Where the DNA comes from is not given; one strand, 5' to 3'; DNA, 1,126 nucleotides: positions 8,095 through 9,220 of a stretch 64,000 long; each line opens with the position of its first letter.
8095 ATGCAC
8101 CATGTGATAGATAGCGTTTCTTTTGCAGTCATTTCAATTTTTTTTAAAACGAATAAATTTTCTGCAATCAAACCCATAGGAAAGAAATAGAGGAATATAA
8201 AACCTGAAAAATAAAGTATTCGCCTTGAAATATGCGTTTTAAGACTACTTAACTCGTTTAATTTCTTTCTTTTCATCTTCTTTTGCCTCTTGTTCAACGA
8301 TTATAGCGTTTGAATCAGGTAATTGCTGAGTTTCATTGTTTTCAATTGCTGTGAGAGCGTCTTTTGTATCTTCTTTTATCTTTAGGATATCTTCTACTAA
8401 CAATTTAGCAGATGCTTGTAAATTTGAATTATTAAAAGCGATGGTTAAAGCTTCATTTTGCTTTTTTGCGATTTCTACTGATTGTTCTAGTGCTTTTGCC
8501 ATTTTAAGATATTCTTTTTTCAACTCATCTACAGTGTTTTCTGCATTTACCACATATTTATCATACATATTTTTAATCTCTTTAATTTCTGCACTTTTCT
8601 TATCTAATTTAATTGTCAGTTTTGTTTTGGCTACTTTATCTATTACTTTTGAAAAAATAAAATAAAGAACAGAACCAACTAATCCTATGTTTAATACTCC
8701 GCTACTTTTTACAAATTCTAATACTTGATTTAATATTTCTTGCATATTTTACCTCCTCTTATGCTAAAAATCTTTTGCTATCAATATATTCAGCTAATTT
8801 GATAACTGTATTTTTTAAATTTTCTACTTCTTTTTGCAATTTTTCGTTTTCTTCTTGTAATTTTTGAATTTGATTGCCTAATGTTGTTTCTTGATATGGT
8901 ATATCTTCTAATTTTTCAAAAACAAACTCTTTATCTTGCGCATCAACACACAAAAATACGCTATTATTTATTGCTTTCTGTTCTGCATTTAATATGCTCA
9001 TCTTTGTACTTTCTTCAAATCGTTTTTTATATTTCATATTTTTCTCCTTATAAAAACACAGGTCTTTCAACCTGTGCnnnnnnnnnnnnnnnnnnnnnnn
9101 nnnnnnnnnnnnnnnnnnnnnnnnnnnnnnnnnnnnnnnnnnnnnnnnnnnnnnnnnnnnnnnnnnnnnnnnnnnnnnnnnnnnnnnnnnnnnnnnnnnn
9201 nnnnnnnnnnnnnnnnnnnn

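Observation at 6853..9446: Five-gene membrane and coiled-coil operon at the prophage left end with no recognisable homology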

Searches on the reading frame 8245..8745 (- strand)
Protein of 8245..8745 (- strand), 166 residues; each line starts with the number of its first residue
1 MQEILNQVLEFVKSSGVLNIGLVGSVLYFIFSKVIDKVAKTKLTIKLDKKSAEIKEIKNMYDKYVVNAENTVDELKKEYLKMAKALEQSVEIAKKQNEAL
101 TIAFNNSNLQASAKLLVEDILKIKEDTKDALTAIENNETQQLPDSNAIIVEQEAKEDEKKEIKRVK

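Call 5: search_protein_families(library=pfam, proteins=[window:8245-8745:-], max_evalue=1)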
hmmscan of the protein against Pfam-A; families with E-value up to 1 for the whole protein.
window:8245-8745:- (166 aa): 4 families
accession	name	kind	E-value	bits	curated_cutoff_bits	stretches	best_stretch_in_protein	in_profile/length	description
PF06295.17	ZapG-like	-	0.07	13.6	33.5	1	22-106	6-80/123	Z-ring associated protein G-like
PF19708.4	DUF6205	-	0.097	13.4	27.3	1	42-135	10-100/141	Family of unknown function (DUF6205)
PF23640.1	UPA_SH3BP4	-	0.13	12.9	27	1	54-102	69-117/145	SH3BP4 UPA domain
PF25177.1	Talin_VBS2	-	0.14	13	24.2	1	81-141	35-95/116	Talin VBS2 domain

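Call 6: search_protein_families(library=phrogs, proteins=[window:8245-8745:-], max_evalue=1)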
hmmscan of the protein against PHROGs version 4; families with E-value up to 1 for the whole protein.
window:8245-8745:- (166 aa): 5 families
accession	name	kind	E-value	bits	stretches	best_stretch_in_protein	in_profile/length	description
phrog_11401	-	unknown function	0.0059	18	1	56-134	6-81/124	-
phrog_22645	-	unknown function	0.028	14.7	1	27-112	77-159/275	-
phrog_20092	-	unknown function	0.042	15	1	59-129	18-85/148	-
phrog_17900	-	unknown function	0.046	14.8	1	54-153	4-100/170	-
phrog_20714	-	unknown function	0.71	11.2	1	28-80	29-80/81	-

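Call 7: search_protein_families(library=padloc, proteins=[window:8245-8745:-], max_evalue=1)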
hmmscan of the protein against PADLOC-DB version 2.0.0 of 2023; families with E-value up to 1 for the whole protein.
window:8245-8745:- (166 aa): 3 families
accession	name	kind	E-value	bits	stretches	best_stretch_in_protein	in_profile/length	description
PDLC01561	Cmr5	-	0.023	12.9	1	17-115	37-129/149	CAS-III-B; effector_SS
PDLC04406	PDC-M09A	-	0.048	11.1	1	20-122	224-325/330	-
PDLC03842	LeoB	-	0.053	10.4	1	31-159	263-387/568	-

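Call 8: search_protein_families(library=ncbifam, proteins=[window:8245-8745:-], max_evalue=1)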
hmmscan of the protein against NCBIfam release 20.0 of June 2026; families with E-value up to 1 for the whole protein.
window:8245-8745:- (166 aa): 3 families
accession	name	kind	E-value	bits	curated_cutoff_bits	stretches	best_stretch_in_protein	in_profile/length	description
TIGR02127.1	pyrF_sub2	equivalog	0.0036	16.5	110.6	1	29-112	73-155/261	orotidine-5'-phosphate decarboxylase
NF006908.0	PRK09400.1-3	equivalog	0.022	14.5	97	1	12-39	43-70/71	preprotein translocase subunit SecE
TIGR03536.1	DapD_gpp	equivalog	0.051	12.4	518.45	1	46-117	7-77/341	2,3,4,5-tetrahydropyridine-2,6-dicarboxylate N-succinyltransferase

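Call 59: search_solved_structures(query=window:8245-8745:-, max_evalue=1)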
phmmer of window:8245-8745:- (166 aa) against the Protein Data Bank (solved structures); distinct sequences matched with E-value up to 1: 1.
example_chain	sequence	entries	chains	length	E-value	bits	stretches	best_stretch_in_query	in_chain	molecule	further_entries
6pew_D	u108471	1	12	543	0.22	14.7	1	3-70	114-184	Glutamine synthetase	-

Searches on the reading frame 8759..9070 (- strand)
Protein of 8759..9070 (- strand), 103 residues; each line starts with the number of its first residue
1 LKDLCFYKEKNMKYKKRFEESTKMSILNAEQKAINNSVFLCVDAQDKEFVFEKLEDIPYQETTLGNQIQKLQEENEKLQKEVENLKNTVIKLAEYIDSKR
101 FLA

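Call 5: search_protein_families(library=pfam, proteins=[window:8759-9070:-], max_evalue=1)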
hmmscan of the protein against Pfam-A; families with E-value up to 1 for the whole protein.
window:8759-9070:- (103 aa): 23 families
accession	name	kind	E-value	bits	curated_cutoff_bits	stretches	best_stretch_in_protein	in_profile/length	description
PF02183.23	HALZ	-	0.0011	19.5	28.1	1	66-88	19-41/43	Homeobox associated leucine zipper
PF12329.13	TMF_DNA_bd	-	0.0018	18.7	35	1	67-94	13-40/74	TATA element modulatory factor 1 DNA binding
PF04977.20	DivIC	-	0.0027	17.9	28.9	1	64-88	29-53/80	Septum formation initiator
PF05377.16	FlaC_arch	-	0.0036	18.1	27.8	1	64-92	12-40/55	Flagella accessory protein C (FlaC)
PF00170.26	bZIP_1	-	0.0037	17.8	27.6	1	63-92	30-59/64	bZIP transcription factor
PF25450.1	Rab11-FIP3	-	0.0045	17.7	31.9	1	60-94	55-89/125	Rab11-FIP3-like domain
PF14662.11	KASH_CCD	-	0.0054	17.2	43.3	1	63-96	99-132/191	Coiled-coil region of CCDC155 or KASH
PF00700.27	Flagellin_C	-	0.0074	17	23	1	52-93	6-47/86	Bacterial flagellin C-terminal helical region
PF06005.17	ZapB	-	0.013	16.4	31.5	1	66-92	18-44/71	Cell division protein ZapB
PF23404.1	FAZ1_C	-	0.027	15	27.6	1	67-87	10-30/35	FAZ1, C-terminal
PF21924.1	XRCC4_CC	-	0.074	13.6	27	1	66-92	23-49/78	XRCC4 coiled-coil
PF17675.6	APG6_N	-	0.088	13.7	45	1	28-90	41-91/132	Apg6 coiled-coil region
PF05103.18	DivIVA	-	0.094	13.1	28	1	50-91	30-71/131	DivIVA protein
PF04728.18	LPP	-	0.12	13.2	29.1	1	64-89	5-30/53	Lipoprotein leucine-zipper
PF01166.23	TSC22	-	0.13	12.9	30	1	63-88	18-43/57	TSC-22/dip/bun family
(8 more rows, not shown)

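Call 6: search_protein_families(library=phrogs, proteins=[window:8759-9070:-], max_evalue=1)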
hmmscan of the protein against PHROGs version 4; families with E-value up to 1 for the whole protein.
window:8759-9070:- (103 aa): 25 families
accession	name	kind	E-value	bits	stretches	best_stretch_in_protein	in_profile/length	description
phrog_26599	-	unknown function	0.00022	22.1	1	62-97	25-59/81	-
phrog_3146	-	unknown function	0.00048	21.3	1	64-93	19-48/73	-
phrog_10610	-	unknown function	0.00081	20.6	1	52-94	25-64/68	-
phrog_3671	-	unknown function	0.014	16.6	1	66-95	43-72/87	-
phrog_20869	-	unknown function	0.028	15.7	1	63-91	5-33/55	-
phrog_1926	-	other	0.041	12.4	1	47-88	242-283/1410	released from the phage upon host infection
phrog_7012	-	unknown function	0.045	15.3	1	56-95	16-56/68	-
phrog_2658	-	other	0.055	14.7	1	60-94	88-122/126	hol-like chemotaxis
phrog_8488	-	unknown function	0.056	14.4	1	63-95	10-42/119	-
phrog_8100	-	unknown function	0.06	14.7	0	4-47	20-63/109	-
phrog_17991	-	unknown function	0.062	14.4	1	47-89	11-52/82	-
phrog_13644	-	unknown function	0.089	14.3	1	63-92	10-39/113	-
phrog_6664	-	unknown function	0.1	14.1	1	65-90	58-83/97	-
phrog_9635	-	unknown function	0.11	14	1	67-97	50-81/109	-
phrog_9492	-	unknown function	0.11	13.5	1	66-98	103-135/137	-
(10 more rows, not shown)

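Call 7: search_protein_families(library=padloc, proteins=[window:8759-9070:-], max_evalue=1)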
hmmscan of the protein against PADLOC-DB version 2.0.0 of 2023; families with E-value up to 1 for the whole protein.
window:8759-9070:- (103 aa): 1 family
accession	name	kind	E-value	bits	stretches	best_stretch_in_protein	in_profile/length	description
PDLC03859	LmuB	-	0.018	12.3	1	21-97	220-300/611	-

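Call 8: search_protein_families(library=ncbifam, proteins=[window:8759-9070:-], max_evalue=1)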
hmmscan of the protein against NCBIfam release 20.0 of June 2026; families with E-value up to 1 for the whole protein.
window:8759-9070:- (103 aa): 16 families
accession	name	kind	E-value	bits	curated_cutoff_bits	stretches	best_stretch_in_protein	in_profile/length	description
NF043058.1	T4SS_LegC2C7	subfamily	0.00017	20.6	350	1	50-94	116-157/348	LegC2/C7 family Dot/Icm T4SS effector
NF010757.0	PRK14160.1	equivalog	0.00052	19.4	184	1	10-95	5-91/211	nucleotide exchange factor GrpE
TIGR04523.1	Mplasa_alph_rch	subfamily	0.0017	16.4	270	1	52-97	398-443/745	helix-rich protein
NF047408.1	SA0632_fam_LP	equivalog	0.0071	16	70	1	63-98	26-61/68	SA0632 family lipoprotein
TIGR02209.1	ftsL_broad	equivalog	0.0081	16.1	42.45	1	60-95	25-60/85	cell division protein FtsL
NF010725.0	PRK14127.1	equivalog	0.014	15.8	91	1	54-92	34-72/111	cell division regulator GpsB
NF053549.1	FtsL_Actino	equivalog_domain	0.049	13.5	55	1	59-87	30-58/83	cell division protein FtsL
NF046104.1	PptglHdxlasePcsB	equivalog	0.049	12.8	450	1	52-96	53-97/400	peptidoglycan hydrolase PcsB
TIGR04211.1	SH3_and_anchor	equivalog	0.11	12.1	65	1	54-88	127-161/198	TIGR04211 family SH3 domain-containing protein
NF041849.1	trans_regNmlR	equivalog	0.13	12.3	175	1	61-98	74-111/117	stress response transcriptional regulator NmlR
NF010520.0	PRK13922.13-5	equivalog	0.15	11.4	343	1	63-93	66-96/263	rod shape-determining protein MreC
TIGR02894.1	DNA_bind_RsfA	subfamily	0.18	11.9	126.45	1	46-92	91-137/161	RsfA family transcriptional regulator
NF050019.1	HpsJ_like_C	equivalog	0.18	11.6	140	1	52-87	97-134/183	HpsJ-like protein, cyanoexosortase C-associated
NF004430.0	PRK05771.2-4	equivalog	0.19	10.3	670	1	18-97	161-240/646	V-type ATP synthase subunit I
NF033829.0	plas_excl_MbeD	equivalog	0.23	11.8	60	1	71-97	40-66/69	MbeD family mobilization/exclusion protein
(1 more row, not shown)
